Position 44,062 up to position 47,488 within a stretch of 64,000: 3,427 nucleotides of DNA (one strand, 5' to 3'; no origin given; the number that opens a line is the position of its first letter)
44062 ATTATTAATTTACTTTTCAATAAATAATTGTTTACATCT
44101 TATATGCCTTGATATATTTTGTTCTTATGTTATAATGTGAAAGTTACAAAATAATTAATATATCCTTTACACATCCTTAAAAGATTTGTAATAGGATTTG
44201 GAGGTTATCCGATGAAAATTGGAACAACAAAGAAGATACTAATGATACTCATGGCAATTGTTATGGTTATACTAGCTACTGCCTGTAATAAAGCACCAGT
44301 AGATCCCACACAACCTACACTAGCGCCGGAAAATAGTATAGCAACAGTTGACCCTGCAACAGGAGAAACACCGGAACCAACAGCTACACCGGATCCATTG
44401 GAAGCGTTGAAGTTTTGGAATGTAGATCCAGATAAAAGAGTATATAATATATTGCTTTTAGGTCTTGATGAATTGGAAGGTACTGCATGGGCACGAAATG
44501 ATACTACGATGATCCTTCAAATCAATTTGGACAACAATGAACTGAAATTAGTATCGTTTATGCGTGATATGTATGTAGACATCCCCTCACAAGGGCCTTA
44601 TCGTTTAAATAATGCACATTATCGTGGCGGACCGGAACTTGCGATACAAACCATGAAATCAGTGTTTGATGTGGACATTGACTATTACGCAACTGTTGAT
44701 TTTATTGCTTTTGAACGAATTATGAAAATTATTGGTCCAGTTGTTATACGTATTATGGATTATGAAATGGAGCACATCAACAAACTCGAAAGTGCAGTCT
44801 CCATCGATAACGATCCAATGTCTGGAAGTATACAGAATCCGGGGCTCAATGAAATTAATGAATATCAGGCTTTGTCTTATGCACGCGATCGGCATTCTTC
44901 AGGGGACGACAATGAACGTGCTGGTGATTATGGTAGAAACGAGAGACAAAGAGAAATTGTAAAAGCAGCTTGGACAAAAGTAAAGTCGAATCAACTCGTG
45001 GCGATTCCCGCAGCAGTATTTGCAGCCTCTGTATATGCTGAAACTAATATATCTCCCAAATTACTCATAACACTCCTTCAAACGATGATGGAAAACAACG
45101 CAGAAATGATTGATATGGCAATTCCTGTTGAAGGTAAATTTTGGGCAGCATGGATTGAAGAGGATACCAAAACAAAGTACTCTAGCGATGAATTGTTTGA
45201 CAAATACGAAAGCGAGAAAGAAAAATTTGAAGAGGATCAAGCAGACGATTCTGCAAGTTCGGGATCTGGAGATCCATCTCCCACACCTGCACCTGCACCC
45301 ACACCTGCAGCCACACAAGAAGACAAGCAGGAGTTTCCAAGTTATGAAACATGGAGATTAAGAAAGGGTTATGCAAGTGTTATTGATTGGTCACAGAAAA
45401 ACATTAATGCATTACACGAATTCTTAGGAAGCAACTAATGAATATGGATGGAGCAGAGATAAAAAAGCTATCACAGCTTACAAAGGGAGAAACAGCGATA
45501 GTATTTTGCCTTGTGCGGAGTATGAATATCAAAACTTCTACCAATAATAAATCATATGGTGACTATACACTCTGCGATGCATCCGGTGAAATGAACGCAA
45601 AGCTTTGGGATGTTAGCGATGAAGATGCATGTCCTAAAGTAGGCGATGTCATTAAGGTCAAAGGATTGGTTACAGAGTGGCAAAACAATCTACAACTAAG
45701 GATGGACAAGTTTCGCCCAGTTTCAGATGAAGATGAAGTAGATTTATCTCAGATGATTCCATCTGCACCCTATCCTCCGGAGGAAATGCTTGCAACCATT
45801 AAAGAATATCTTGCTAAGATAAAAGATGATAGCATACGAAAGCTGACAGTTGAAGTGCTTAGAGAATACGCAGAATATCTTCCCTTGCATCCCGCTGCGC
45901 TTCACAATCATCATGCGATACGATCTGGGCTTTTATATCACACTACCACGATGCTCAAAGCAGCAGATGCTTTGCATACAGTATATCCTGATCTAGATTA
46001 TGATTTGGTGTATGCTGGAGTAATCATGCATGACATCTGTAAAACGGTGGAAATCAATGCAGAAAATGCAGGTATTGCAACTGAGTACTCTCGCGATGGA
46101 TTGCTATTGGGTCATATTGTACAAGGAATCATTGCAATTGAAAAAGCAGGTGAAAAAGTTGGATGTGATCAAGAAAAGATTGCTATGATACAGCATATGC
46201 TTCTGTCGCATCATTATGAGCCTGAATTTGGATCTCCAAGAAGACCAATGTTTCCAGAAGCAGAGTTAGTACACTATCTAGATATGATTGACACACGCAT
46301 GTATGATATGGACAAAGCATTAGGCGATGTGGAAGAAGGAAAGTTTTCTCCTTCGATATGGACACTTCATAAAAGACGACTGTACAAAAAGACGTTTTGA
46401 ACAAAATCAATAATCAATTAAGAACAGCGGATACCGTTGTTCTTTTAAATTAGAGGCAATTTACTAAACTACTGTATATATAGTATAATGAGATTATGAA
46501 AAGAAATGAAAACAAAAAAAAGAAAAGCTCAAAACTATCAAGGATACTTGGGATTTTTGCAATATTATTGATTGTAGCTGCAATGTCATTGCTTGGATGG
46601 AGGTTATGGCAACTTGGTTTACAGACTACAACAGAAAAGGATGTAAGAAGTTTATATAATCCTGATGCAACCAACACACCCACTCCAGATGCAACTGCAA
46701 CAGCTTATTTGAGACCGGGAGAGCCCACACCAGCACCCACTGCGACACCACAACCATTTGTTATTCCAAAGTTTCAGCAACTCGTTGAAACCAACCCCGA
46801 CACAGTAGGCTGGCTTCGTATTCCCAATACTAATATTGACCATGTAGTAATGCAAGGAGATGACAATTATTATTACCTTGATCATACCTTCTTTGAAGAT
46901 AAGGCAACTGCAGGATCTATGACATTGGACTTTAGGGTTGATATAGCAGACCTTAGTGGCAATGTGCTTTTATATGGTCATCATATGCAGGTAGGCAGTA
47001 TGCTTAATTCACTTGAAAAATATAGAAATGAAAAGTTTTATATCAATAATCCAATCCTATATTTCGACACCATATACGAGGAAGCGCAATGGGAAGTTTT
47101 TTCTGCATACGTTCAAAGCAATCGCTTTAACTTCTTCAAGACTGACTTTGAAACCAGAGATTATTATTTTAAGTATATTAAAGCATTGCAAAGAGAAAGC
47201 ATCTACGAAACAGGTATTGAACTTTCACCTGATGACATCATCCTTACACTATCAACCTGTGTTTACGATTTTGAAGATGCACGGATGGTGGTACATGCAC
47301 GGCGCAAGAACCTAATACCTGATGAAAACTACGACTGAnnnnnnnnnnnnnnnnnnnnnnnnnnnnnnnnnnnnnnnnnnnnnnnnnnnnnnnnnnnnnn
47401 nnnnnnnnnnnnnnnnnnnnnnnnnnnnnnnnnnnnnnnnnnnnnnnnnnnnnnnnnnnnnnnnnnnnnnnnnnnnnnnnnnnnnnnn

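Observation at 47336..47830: Degenerate ~114-bp tandem array with an inverted leading copy, filling the srtB-rmuC gap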

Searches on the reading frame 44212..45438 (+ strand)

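Call 7: search_protein_families(library=pfam, proteins=[window:44212-45438:+])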
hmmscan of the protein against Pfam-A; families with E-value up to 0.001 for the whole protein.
window:44212-45438:+ (408 aa): 1 family
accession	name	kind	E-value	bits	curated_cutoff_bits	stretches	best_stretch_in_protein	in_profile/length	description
PF03816.19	LytR_cpsA_psr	-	4.2e-30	105.3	24.6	1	95-258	1-149/150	LytR_cpsA_psr family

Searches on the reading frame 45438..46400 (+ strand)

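Call 7: search_protein_families(library=pfam, proteins=[window:45438-46400:+])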
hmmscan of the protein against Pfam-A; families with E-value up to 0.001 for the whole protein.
window:45438-46400:+ (320 aa): 3 families
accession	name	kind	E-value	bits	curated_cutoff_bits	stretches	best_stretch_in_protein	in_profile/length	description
PF01336.31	tRNA_anti-codon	-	5.8e-08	33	27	1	30-94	9-74/75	OB-fold nucleic acid binding domain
PF01966.28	HD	-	4.5e-05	24.2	22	1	167-285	3-114/116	HD domain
PF07514.17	TraI_2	-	0.00034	20.1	23.9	1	118-176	20-77/324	Putative helicase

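Call 55: search_protein_families(library=ncbifam, proteins=[window:45438-46400:+])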
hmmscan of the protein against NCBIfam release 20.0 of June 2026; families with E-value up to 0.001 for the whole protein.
window:45438-46400:+ (320 aa): 3 families
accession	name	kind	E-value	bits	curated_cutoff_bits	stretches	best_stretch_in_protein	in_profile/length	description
NF010007.0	PRK13480.1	equivalog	3.5e-81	272.7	460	1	9-320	3-312/314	3'-5' exoribonuclease YhaM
NF008168.0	PRK10917.2-2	equivalog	2.2e-06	26.3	718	1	4-149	148-282/795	ATP-dependent DNA helicase RecG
NF041494.1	MobH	equivalog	2.6e-06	26.6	200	1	115-173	15-72/340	MobH family relaxase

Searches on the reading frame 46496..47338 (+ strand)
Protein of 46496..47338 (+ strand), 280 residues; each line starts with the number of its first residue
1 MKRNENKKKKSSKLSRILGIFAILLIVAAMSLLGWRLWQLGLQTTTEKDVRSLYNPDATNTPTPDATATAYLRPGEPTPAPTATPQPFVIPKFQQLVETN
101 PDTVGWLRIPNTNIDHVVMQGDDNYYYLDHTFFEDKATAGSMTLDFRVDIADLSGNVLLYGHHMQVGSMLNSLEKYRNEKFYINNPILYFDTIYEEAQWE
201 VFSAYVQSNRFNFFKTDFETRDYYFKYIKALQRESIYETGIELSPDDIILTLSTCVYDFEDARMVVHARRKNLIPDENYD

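Call 7: search_protein_families(library=pfam, proteins=[window:46496-47338:+])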
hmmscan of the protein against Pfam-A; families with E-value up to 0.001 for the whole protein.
window:46496-47338:+ (280 aa): 1 family
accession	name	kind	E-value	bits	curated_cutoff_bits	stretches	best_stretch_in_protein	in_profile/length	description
PF04203.18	Sortase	-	7.5e-12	45.5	26.6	1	107-270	1-124/125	Sortase domain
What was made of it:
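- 46496..47338 (+): Class B sortase gene (280 aa). Its stop codon TGA lies at 47336-47338, and the last base of that codon is the first base of the hairpin. Pfam Sortase (call 7).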

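Call 11: find_encoding_contigs(protein=window:46496-47338:+, flank=3000, max_places=10)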
Protein window:46496-47338:+ (280 aa): 4 contigs read that carry it; 3 places shown.
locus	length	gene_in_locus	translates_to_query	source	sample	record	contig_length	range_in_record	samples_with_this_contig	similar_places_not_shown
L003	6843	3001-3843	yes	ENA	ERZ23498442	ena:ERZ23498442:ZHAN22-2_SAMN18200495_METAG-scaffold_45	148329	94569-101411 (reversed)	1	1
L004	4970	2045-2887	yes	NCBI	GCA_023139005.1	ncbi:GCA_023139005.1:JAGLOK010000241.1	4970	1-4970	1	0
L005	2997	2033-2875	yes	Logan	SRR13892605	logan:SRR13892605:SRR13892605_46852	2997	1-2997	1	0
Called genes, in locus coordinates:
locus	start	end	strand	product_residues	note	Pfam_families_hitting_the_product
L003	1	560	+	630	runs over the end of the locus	-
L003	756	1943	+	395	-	PF03816:LytR_cpsA_psr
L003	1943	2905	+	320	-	PF01336:tRNA_anti-codon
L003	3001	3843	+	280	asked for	PF04203:Sortase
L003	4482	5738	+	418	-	PF04513:Baculo_PEP_C (faint), PF02646:RmuC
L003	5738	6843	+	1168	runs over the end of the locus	PF17757:UvrB_inter, PF02559:CarD_TRCF_RID, PF00270:DEAD, PF00271:Helicase_C, PF03461:TRCF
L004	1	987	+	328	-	PF03816:LytR_cpsA_psr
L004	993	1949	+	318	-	PF01336:tRNA_anti-codon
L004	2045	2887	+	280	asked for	PF04203:Sortase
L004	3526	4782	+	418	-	PF04513:Baculo_PEP_C (faint), PF02646:RmuC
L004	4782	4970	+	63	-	?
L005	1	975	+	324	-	?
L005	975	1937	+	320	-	PF01336:tRNA_anti-codon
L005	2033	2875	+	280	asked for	PF04203:Sortase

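Call 30: find_homologous_proteins(query=window:46496-47338:+, max_evalue=1e-40)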
Query window:46496-47338:+ (280 aa): 43 proteins with E <= 1e-40 among 5505 candidates.
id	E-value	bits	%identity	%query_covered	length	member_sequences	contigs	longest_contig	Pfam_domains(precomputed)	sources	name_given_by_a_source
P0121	1.2e-188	643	100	100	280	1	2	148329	PF04203.19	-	-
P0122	9.0e-146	502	76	100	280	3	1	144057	PF04203.19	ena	-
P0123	5.1e-145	500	76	100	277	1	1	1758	PF04203.19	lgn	-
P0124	4.9e-144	497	78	99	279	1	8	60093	PF04203.19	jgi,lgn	jgi:sortase B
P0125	5.3e-144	496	78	99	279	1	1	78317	PF04203.19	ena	-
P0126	7.3e-144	496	77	99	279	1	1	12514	PF04203.19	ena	-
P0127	8.6e-144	496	77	99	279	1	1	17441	PF04203.19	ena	-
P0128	2.9e-143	494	75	100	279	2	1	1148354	PF04203.19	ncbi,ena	-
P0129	1.0e-142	492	77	99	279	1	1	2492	PF04203.19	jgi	jgi:sortase B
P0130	2.2e-142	491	75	100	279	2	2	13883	PF04203.19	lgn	-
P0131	9.3e-142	489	75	100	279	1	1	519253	PF04203.19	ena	-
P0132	1.3e-141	489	76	99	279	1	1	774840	PF04203.19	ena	-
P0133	1.4e-141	488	76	99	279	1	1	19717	PF04203.19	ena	-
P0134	2.7e-141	488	76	99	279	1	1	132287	PF04203.19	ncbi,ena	-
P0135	3.2e-141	487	75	95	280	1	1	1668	PF04203.19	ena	-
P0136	1.4e-140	485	73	99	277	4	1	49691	PF04203.19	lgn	-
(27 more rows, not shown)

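Call 32: find_encoding_contigs(protein=P0124, flank=3000, max_places=6)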
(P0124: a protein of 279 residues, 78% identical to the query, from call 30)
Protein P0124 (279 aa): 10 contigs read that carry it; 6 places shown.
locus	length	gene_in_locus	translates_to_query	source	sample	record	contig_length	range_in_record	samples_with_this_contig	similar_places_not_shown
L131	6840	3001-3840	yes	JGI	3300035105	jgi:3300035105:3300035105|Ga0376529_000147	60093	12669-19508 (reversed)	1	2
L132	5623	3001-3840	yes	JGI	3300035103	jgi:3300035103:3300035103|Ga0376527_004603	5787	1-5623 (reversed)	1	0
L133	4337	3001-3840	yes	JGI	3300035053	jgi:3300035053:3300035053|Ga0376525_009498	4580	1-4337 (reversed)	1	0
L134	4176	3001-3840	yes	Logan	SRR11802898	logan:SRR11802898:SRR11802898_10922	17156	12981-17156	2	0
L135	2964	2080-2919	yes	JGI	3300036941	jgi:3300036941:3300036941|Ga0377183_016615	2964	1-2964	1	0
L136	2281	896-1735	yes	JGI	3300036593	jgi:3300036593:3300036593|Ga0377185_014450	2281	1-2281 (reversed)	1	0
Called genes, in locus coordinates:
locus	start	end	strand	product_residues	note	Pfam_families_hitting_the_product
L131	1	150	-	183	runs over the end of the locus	-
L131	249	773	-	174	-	-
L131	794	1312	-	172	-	-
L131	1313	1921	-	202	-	PF00226:DnaJ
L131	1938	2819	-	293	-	PF18937:DUF5685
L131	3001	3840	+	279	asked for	PF04203:Sortase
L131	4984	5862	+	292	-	PF10386:DUF2441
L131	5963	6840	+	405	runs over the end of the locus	PF04513:Baculo_PEP_C (faint), PF02646:RmuC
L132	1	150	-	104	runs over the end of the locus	?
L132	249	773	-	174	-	-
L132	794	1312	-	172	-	-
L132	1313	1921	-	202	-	PF00226:DnaJ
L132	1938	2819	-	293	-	PF18937:DUF5685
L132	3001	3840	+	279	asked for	PF04203:Sortase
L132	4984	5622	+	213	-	?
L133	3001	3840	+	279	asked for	PF04203:Sortase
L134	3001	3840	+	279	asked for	PF04203:Sortase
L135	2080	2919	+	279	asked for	PF04203:Sortase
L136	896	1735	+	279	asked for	PF04203:Sortase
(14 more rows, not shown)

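Call 33: find_encoding_contigs(protein=P0122, flank=3000, max_places=3)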
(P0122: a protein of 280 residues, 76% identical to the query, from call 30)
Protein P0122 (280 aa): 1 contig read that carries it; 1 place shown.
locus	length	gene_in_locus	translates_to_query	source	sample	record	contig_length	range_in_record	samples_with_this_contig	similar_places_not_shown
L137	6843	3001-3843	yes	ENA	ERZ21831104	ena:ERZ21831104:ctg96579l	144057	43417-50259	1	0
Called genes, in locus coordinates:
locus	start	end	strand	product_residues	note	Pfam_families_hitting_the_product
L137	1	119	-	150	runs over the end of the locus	-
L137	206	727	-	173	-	-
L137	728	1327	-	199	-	PF00226:DnaJ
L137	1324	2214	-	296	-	PF18937:DUF5685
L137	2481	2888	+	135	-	PF11208:DUF2992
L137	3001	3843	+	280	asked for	PF04203:Sortase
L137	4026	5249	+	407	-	PF02646:RmuC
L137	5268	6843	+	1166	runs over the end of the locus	PF17757:UvrB_inter, PF21132:MFD_D3 (faint), PF02559:CarD_TRCF_RID, PF00270:DEAD, PF00271:Helicase_C, PF03461:TRCF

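Call 34: find_encoding_contigs(protein=P0125, flank=3000, max_places=3)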
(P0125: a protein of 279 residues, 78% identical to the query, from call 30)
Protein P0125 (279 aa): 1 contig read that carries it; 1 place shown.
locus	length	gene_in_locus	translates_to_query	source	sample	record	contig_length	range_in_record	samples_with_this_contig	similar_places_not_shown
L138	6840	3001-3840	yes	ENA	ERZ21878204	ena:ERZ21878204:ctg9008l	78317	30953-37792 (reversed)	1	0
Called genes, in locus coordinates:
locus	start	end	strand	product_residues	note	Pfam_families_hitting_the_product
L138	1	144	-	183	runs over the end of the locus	-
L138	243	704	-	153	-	-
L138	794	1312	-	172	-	-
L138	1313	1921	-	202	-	PF00226:DnaJ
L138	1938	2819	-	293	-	PF18937:DUF5685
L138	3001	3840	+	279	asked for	PF04203:Sortase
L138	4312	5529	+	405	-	PF04513:Baculo_PEP_C (faint), PF02646:RmuC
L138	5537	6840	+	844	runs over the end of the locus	PF17757:UvrB_inter, PF02559:CarD_TRCF_RID, PF00270:DEAD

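Call 39: find_related_loci(query=A2, collection=metagenome_contigs, flank=2500)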
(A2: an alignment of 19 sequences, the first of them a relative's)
Query A2 (280 aa) in metagenome_contigs; peptide patterns used: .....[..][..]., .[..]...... (x = any residue, [..] = any of these).
64 stretches matched a pattern; 3 encode a relative of the query (tblastn E <= 1e-3); 3 distinct loci.
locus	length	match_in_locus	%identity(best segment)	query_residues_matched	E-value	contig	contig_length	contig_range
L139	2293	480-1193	28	16-255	3e-26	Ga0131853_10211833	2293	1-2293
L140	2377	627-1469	26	5-279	7e-25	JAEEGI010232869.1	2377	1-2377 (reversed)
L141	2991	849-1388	27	93-275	4e-23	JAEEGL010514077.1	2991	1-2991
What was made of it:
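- Tried and rejected: It returned only three distant sortases at 26-28% identity (call 39).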

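Call 41: find_encoding_contigs(protein=P0132, flank=2500, max_places=3)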
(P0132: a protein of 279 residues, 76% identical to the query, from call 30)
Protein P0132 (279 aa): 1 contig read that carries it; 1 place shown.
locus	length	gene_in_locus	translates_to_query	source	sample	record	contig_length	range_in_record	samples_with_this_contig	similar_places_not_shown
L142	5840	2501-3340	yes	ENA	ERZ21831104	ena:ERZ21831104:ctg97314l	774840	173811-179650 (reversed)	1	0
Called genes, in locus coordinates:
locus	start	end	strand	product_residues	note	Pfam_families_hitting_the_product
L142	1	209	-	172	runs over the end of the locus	-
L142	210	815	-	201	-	-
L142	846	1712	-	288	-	PF18937:DUF5685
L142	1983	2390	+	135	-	PF11208:DUF2992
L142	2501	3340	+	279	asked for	PF04203:Sortase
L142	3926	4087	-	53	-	-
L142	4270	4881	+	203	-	-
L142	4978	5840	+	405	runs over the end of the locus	PF04513:Baculo_PEP_C (faint), PF02646:RmuC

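Call 42: find_encoding_contigs(protein=P0128, flank=2500, max_places=3)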
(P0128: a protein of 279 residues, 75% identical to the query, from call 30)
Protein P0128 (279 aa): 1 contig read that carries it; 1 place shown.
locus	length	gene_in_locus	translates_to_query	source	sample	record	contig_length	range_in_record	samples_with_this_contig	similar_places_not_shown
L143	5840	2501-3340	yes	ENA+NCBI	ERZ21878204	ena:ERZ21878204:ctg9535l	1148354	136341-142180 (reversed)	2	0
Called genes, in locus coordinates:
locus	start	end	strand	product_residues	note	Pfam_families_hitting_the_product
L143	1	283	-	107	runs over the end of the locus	-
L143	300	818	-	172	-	-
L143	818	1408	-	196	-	PF00226:DnaJ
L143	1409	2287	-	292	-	PF18937:DUF5685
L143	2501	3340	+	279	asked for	PF04203:Sortase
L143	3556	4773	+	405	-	PF02646:RmuC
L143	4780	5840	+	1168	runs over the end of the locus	PF17757:UvrB_inter, PF02559:CarD_TRCF_RID, PF00270:DEAD, PF00271:Helicase_C, PF03461:TRCF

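Call 43: find_encoding_contigs(protein=P0136, flank=2500, max_places=3)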
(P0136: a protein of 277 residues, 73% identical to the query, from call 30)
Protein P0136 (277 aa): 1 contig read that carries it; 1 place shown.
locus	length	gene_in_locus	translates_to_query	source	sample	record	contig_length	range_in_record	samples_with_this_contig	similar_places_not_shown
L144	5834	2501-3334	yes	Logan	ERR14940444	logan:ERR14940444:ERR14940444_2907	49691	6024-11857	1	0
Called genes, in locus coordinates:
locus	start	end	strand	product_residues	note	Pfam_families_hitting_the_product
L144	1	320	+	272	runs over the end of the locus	PF01261:AP_endonuc_2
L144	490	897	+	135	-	PF11208:DUF2992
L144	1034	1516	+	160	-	-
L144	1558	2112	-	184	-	-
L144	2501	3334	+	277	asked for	PF04203:Sortase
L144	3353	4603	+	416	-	PF02646:RmuC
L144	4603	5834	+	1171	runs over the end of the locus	PF17757:UvrB_inter, PF02559:CarD_TRCF_RID, PF00270:DEAD, PF00271:Helicase_C, PF03461:TRCF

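Call 55: search_protein_families(library=ncbifam, proteins=[window:46496-47338:+])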
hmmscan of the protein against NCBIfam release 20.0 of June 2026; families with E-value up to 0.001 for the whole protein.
window:46496-47338:+ (280 aa): 2 families
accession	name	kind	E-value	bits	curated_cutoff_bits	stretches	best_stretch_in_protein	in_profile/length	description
TIGR03064.1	sortase_srtB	equivalog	1.7e-50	171.6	153.75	1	90-266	59-235/235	class B sortase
NF040525.1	SrtB_LPKTxSAVK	exception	1.7e-17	63.3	200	1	89-277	51-242/261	class B sortase, LPKTxAVK-specific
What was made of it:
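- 46496..47338 (+): NCBIfam TIGR03064 sortase_srtB, 171.6 bits against a cutoff of 153.75 (call 55).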
